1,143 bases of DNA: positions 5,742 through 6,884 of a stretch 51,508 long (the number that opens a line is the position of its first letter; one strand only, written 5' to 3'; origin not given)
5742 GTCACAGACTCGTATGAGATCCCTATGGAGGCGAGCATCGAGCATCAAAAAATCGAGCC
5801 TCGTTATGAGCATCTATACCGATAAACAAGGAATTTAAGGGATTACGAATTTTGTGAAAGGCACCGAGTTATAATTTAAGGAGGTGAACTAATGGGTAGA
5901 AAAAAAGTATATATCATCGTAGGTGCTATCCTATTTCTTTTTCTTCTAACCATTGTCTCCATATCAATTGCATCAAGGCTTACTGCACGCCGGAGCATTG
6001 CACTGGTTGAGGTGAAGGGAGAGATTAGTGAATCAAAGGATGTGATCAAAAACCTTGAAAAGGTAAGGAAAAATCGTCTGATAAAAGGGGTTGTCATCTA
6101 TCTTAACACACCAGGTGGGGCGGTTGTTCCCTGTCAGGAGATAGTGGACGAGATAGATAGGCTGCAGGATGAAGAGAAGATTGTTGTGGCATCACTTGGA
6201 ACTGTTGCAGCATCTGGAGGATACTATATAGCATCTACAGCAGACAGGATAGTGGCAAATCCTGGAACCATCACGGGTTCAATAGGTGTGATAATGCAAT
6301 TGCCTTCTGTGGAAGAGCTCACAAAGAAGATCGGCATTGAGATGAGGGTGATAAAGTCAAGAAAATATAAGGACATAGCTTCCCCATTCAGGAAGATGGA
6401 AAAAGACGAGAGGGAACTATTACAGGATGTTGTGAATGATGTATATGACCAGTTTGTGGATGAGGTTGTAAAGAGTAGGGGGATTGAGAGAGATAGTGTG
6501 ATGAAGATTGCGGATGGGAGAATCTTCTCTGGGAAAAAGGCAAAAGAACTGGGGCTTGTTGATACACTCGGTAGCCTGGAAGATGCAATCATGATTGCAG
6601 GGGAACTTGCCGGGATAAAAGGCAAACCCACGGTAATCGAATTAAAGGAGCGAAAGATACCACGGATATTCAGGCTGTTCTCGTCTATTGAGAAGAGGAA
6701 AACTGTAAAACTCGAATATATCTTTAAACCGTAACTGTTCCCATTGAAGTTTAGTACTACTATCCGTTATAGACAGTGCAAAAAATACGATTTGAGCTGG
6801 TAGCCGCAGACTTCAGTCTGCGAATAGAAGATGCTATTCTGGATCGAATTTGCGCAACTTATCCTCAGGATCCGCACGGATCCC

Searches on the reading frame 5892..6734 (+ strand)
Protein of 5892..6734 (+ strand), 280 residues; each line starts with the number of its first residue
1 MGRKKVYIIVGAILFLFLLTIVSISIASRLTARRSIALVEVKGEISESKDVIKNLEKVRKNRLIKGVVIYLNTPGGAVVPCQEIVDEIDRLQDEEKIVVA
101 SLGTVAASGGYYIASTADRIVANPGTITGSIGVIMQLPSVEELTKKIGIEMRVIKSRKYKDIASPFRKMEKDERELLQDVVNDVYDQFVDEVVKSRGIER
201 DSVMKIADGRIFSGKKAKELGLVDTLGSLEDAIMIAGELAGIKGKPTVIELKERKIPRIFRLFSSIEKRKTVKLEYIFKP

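Call 26: search_protein_families(library=pfam, proteins=[window:5892-6734:+], max_evalue=0.001)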
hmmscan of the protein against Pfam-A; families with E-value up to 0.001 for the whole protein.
window:5892-6734:+ (280 aa): 4 families
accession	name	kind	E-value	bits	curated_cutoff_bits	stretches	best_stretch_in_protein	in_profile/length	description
PF01343.23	Peptidase_S49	-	1.3e-51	175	24.9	1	91-242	2-153/154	Peptidase family S49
PF00574.28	CLP_protease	-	2.7e-08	34.4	20.2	1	24-117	7-96/182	Clp protease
PF25145.1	NfeD1b_N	-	4e-07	30.2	40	1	61-136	28-100/189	NfeD1b, N-terminal domain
PF01972.22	SDH_protease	-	0.0002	20.9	31.3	1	45-141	75-166/286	ClpP-like SDH-type serine proteinase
